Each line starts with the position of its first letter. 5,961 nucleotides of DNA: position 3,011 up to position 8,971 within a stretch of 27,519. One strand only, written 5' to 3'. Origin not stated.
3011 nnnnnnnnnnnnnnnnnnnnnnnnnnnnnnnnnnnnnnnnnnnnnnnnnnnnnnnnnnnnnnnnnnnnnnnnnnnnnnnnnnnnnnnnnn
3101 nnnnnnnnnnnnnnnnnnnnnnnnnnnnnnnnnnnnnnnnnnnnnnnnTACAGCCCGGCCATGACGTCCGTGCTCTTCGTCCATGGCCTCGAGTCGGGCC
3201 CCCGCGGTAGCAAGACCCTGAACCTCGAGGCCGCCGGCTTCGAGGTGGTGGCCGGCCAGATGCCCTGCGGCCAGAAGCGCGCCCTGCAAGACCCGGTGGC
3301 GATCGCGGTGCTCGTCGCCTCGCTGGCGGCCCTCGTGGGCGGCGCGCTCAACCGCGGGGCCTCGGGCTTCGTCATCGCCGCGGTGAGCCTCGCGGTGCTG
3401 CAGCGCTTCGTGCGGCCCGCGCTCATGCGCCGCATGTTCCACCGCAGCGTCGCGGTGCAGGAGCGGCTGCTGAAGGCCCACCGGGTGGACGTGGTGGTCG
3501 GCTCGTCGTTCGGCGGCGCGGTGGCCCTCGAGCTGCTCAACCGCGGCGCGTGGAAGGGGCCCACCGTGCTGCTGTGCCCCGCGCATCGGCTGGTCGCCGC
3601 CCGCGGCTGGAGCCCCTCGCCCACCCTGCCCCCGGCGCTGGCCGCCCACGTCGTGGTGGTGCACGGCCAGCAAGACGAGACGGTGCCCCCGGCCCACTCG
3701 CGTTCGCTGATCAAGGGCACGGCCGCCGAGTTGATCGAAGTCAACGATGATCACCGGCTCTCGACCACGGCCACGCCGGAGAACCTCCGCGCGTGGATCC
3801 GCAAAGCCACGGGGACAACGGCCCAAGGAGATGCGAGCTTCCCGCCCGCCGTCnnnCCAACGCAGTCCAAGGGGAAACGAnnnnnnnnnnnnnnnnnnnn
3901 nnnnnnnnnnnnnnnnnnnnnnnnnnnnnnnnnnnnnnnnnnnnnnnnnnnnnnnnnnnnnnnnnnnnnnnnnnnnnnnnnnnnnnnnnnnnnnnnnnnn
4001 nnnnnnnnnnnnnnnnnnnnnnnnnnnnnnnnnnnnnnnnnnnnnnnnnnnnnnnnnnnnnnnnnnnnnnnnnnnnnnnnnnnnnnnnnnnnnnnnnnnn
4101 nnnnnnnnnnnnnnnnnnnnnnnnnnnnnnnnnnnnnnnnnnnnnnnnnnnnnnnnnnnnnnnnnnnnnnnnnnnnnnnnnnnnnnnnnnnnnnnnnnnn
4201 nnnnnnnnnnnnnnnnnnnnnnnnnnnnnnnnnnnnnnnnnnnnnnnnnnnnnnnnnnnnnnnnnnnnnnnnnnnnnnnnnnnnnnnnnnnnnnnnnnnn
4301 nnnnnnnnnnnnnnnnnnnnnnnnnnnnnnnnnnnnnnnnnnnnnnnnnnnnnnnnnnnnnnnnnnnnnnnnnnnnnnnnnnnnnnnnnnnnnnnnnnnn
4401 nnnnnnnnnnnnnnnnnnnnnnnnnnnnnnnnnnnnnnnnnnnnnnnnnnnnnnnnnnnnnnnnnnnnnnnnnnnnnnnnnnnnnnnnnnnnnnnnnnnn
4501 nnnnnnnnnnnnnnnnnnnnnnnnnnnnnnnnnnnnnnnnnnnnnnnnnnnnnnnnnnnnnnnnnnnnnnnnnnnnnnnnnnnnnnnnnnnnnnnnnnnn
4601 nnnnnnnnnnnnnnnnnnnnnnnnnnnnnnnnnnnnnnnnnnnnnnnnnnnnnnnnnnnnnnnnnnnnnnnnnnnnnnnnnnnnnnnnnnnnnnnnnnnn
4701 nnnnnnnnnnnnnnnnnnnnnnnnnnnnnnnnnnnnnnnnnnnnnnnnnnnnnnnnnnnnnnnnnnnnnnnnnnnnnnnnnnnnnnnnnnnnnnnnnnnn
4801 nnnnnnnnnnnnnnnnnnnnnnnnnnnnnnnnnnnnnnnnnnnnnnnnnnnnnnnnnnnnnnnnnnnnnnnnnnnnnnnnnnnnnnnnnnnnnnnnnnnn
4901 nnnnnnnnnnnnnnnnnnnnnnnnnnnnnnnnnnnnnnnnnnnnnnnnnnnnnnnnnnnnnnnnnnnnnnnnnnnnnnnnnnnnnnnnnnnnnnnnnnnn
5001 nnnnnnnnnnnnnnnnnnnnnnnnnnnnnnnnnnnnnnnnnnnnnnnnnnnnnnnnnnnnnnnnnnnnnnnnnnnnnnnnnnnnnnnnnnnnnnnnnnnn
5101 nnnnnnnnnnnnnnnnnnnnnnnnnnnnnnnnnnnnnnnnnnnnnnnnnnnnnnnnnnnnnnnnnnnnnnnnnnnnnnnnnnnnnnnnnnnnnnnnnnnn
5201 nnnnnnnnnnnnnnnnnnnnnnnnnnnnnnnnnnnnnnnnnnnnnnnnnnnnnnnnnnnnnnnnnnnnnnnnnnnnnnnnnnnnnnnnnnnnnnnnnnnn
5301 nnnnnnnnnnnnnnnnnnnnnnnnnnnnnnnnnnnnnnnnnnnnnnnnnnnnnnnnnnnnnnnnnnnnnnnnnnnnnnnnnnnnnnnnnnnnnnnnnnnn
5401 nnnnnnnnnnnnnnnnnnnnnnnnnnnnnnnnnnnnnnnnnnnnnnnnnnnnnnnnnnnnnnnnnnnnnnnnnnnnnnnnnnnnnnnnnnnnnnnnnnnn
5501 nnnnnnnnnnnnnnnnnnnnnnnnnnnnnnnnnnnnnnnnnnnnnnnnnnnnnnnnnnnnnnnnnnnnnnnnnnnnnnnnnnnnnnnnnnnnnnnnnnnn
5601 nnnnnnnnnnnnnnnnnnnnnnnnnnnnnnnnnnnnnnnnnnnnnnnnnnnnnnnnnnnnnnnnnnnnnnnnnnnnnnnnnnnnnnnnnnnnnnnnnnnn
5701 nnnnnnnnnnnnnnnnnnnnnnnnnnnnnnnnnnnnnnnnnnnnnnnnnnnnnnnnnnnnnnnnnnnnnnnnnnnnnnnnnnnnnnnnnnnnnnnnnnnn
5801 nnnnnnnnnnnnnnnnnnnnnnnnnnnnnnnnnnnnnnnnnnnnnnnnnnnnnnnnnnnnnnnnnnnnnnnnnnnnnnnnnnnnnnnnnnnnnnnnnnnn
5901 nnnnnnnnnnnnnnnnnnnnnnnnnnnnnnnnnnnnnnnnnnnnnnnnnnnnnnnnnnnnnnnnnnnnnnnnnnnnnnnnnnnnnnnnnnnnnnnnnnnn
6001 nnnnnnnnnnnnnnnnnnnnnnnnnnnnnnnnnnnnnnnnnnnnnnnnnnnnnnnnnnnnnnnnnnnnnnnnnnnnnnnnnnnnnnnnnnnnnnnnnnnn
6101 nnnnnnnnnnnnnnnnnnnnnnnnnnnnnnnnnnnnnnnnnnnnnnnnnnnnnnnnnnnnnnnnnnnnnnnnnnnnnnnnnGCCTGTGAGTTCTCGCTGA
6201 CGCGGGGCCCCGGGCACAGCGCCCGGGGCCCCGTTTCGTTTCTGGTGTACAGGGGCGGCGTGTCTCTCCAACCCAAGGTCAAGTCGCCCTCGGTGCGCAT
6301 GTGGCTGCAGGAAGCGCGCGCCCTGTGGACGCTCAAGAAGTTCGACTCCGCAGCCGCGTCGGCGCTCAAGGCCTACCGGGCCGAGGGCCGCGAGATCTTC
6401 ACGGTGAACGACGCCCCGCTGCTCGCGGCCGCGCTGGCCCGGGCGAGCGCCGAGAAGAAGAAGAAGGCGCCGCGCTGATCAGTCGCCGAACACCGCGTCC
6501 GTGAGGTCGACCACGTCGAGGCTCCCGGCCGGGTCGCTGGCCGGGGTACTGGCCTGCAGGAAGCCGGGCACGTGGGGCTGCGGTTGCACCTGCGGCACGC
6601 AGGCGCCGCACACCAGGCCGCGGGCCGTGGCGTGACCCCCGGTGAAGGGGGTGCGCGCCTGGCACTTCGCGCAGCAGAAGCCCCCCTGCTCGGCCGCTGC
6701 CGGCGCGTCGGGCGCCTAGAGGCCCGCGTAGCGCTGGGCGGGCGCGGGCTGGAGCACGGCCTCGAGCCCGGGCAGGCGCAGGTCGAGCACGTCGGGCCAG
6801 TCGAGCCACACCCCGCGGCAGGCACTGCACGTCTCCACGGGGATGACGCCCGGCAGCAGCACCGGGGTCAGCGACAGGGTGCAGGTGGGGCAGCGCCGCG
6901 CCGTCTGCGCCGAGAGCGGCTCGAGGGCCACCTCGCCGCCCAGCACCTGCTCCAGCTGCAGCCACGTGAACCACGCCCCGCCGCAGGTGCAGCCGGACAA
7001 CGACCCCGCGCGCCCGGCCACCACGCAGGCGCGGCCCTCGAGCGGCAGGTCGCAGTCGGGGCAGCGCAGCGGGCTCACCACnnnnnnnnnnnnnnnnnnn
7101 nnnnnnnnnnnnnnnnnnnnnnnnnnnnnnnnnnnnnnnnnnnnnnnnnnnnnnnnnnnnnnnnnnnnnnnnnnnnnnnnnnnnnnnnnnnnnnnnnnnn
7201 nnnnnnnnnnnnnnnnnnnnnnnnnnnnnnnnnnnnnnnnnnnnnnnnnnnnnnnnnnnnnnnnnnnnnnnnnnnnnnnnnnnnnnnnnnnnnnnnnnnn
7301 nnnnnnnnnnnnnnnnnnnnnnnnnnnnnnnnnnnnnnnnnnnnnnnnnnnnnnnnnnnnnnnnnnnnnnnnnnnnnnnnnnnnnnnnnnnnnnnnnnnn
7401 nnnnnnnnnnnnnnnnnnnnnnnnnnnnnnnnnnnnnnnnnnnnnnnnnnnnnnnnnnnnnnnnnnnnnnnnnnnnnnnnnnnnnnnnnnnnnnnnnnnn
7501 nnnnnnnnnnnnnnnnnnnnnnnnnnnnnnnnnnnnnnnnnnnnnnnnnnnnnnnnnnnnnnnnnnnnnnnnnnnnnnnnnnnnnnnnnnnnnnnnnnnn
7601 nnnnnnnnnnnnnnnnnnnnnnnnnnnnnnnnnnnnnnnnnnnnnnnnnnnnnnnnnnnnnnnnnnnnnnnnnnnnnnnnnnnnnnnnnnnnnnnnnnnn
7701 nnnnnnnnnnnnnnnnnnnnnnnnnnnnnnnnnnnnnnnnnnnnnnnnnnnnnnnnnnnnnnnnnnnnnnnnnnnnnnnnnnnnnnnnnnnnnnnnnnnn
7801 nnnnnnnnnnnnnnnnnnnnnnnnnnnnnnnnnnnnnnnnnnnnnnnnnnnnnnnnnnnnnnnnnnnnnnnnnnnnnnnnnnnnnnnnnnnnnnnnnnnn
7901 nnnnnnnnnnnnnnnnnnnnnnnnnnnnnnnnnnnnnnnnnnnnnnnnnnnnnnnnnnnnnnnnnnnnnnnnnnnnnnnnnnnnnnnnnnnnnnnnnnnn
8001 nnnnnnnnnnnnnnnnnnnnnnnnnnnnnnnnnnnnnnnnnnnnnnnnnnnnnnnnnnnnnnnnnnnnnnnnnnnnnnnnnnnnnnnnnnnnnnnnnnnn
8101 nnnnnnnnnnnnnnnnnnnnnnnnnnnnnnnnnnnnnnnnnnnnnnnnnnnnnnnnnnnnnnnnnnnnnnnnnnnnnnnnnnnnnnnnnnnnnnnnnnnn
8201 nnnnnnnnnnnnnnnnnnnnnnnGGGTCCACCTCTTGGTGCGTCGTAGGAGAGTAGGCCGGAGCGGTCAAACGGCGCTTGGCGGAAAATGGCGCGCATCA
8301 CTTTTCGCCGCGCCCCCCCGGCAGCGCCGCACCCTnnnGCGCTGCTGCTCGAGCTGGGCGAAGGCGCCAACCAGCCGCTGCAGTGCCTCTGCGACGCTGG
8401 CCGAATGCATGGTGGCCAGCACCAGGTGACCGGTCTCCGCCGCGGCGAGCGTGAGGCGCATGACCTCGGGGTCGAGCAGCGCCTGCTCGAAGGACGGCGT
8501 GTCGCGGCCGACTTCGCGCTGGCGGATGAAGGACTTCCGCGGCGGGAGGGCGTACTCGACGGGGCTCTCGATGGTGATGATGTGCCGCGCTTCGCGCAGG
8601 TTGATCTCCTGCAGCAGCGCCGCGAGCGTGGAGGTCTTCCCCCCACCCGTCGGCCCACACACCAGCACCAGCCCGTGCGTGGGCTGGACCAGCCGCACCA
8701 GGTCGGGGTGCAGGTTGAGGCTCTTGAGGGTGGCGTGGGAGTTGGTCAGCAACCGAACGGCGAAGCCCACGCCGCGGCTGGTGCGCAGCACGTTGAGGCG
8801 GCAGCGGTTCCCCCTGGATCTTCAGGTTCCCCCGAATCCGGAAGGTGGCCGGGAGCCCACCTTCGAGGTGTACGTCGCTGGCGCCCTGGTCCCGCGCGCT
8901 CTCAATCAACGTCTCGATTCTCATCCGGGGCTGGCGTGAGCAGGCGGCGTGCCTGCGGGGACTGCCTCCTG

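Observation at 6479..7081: A zinc-ribbon gene, GTGA-coupled to the REC-EAL phosphodiesterase, split by an in-frame amber codon with about 78 coding-like codons beyond it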

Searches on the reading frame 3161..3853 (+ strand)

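Call 47: search_protein_families(library=pfam, proteins=[window:3161-3853:+], max_evalue=0.01)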
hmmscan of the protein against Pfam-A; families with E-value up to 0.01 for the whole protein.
window:3161-3853:+ (231 aa): 2 families
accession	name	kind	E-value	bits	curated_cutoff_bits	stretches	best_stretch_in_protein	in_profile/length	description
PF03959.19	FSH1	-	0.0015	18.7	21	1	98-199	91-200/211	Serine hydrolase (FSH1)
PF12697.13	Abhydrolase_6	-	0.0025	19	26.3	0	4-163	1-117/217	Alpha/beta hydrolase family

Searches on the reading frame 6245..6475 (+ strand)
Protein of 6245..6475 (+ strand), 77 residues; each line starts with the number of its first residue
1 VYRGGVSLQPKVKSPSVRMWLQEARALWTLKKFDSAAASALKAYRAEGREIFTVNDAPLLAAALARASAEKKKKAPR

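Call 6: search_protein_families(library=pfam, proteins=[window:6245-6475:+], max_evalue=1)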
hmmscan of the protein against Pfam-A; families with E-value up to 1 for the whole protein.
window:6245-6475:+ (77 aa): 1 family
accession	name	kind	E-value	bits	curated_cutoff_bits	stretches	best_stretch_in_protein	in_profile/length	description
PF13181.12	TPR_8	-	0.029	14.9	25.7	1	18-46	2-30/34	Tetratricopeptide repeat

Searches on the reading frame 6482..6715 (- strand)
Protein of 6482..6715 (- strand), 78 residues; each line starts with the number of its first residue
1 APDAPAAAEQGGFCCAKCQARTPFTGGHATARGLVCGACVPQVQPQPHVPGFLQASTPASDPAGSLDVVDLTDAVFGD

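Call 6: search_protein_families(library=pfam, proteins=[window:6482-6715:-], max_evalue=1)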
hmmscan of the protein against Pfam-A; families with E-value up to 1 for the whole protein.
window:6482-6715:- (78 aa): 0 families

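Call 52: search_protein_families(library=ncbifam, proteins=[window:6482-6715:-], max_evalue=1)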
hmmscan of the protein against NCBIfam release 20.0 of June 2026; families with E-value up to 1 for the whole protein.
window:6482-6715:- (78 aa): 0 families

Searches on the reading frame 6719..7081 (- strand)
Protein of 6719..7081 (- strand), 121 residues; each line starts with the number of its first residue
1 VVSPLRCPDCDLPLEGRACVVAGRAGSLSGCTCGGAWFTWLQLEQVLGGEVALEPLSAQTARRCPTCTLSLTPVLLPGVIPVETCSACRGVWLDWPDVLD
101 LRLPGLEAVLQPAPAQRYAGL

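Call 6: search_protein_families(library=pfam, proteins=[window:6719-7081:-], max_evalue=1)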
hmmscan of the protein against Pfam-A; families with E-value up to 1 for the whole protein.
window:6719-7081:- (121 aa): 3 families
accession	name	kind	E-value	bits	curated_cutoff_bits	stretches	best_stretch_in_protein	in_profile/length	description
PF13453.11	Zn_ribbon_TFIIB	-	9.5e-08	31.8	22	1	63-94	1-31/41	Transcription factor zinc-finger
PF12773.13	DZR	-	0.029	15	27.3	1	59-89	10-31/45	Double zinc ribbon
PF13451.12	zf_Tbcl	-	0.15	12.4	24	1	31-67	7-39/48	Probable treble clef domain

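Call 52: search_protein_families(library=ncbifam, proteins=[window:6719-7078:-], max_evalue=1)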
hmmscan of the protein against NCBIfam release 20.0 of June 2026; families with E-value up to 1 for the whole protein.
window:6719-7078:- (120 aa): 1 family
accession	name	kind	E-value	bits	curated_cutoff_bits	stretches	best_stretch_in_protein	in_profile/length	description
NF041914.1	HVO_2523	equivalog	0.18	11.8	60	0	5-18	2-15/33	HVO_2523 family zinc finger protein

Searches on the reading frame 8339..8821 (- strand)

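Call 47: search_protein_families(library=pfam, proteins=[window:8339-8821:-], max_evalue=0.01)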
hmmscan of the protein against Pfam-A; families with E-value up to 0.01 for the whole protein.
seq(161 aa): 4 families
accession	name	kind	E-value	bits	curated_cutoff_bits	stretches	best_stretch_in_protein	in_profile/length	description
PF00437.27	T2SSE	-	1.8e-23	83.3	24.9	2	7-93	94-185/370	Type II/IV secretion system protein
PF13191.12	AAA_16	-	8e-05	23.6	32.6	1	44-156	19-128/167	AAA ATPase domain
PF13401.12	AAA_22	-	0.00021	22.1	27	1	48-98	4-50/130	AAA domain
PF13476.12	AAA_23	-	0.0029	18.7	27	1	46-69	16-39/201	AAA domain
